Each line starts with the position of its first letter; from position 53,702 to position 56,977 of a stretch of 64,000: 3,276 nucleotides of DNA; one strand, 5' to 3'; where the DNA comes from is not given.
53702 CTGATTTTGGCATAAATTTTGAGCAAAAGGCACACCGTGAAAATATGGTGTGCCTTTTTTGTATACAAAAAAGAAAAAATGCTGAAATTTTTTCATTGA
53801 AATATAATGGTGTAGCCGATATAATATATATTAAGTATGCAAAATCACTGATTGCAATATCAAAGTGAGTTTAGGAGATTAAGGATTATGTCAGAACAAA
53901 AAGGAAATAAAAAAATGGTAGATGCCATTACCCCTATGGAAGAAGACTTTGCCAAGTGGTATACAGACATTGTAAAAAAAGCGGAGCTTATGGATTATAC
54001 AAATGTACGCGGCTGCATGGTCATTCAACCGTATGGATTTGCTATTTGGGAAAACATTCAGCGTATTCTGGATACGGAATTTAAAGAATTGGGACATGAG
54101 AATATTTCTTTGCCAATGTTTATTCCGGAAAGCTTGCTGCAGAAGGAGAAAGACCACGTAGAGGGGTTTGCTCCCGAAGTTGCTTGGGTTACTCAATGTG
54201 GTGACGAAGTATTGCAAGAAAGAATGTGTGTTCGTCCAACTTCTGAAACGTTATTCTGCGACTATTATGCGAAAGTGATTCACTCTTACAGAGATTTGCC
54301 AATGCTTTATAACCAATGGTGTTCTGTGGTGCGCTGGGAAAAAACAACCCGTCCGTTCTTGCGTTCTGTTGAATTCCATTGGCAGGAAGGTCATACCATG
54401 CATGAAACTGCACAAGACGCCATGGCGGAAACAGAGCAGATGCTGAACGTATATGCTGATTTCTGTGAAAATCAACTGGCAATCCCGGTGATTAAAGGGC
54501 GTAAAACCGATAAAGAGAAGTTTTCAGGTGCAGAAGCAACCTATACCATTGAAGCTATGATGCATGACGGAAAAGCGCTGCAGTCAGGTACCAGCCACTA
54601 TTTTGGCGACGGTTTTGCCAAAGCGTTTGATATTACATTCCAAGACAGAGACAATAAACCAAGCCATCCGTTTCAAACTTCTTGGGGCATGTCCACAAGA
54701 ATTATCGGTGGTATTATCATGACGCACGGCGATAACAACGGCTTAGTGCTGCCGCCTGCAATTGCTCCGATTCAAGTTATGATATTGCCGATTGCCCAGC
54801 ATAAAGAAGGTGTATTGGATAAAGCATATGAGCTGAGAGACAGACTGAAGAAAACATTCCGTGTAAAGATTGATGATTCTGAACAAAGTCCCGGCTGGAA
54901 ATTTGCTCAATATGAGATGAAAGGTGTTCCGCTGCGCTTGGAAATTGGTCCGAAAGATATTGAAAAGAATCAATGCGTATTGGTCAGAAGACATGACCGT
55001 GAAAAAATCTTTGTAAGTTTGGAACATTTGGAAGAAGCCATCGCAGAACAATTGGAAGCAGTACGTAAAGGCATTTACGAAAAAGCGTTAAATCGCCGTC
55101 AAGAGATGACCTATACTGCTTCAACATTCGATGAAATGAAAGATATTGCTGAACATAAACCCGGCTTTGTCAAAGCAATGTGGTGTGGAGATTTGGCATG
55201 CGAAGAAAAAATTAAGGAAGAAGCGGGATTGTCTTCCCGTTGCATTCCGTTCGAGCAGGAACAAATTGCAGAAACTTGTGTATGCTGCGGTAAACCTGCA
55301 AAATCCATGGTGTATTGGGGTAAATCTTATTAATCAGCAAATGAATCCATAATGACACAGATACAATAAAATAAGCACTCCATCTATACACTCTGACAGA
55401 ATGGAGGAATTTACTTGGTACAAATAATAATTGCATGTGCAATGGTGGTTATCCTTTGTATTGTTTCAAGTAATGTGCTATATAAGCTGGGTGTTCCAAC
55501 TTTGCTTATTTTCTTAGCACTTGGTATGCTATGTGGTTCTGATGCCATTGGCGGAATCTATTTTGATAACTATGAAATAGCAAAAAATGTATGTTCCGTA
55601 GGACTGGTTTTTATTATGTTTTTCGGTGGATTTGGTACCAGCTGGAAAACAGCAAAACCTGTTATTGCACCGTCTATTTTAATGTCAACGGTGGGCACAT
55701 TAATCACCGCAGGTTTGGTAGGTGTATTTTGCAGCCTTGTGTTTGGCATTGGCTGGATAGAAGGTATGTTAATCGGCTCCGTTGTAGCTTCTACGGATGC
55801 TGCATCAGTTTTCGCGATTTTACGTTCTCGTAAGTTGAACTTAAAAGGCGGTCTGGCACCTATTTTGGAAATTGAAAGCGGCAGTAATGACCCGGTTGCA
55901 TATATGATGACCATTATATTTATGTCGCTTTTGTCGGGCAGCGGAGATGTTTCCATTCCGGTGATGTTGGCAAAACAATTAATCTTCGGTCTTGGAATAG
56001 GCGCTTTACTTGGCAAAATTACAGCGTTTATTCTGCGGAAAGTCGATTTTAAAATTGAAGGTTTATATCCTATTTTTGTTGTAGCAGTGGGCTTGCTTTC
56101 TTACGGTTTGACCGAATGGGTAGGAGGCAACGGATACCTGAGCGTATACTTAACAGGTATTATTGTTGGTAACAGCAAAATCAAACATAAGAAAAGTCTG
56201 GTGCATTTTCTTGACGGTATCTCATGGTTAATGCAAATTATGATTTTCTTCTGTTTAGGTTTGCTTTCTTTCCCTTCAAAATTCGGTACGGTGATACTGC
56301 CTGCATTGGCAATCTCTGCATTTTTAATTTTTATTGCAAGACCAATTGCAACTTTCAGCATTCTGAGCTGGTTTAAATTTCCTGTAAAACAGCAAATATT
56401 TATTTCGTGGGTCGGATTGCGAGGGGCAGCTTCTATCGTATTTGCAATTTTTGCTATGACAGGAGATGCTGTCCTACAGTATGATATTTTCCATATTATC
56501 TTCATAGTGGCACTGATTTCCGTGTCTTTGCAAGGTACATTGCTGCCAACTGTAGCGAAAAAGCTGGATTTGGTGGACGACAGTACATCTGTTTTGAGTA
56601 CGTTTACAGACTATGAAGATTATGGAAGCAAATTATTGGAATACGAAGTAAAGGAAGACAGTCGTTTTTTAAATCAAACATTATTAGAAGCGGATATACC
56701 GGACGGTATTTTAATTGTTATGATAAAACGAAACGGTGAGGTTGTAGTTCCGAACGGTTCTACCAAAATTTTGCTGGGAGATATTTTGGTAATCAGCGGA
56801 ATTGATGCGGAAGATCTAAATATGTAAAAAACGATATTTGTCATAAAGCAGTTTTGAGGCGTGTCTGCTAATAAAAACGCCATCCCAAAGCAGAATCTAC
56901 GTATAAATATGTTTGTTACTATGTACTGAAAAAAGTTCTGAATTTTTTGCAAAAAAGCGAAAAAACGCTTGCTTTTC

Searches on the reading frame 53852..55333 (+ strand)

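Call 62: search_protein_families(library=pfam, proteins=[window:53852-55333:+], max_evalue=0.00001)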
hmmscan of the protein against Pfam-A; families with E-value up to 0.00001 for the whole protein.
window:53852-55333:+ (493 aa): 3 families
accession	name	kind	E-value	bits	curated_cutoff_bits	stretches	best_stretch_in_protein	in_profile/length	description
PF09180.16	ProRS-C_1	-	3.4e-26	91.6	31.5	1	426-493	1-71/71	Prolyl-tRNA synthetase, C-terminal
PF00587.30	tRNA-synt_2b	-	5e-22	79.2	29.3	1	122-289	8-176/179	tRNA synthetase class II core domain (G, H, P, S and T)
PF03129.25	HGTP_anticodon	-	9.2e-22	77.5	21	1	308-399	1-93/94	Anticodon binding domain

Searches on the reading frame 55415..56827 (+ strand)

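Call 62: search_protein_families(library=pfam, proteins=[window:55415-56827:+], max_evalue=0.00001)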
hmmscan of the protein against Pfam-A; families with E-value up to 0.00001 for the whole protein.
window:55415-56827:+ (470 aa): 2 families
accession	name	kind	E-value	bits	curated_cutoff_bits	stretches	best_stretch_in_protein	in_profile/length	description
PF00999.27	Na_H_Exchanger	-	7.3e-50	170.3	26.2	1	12-383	2-375/375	Sodium/hydrogen exchanger, transmembrane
PF02080.26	TrkA_C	-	1e-12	48.2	27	1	407-462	1-58/71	TrkA-C domain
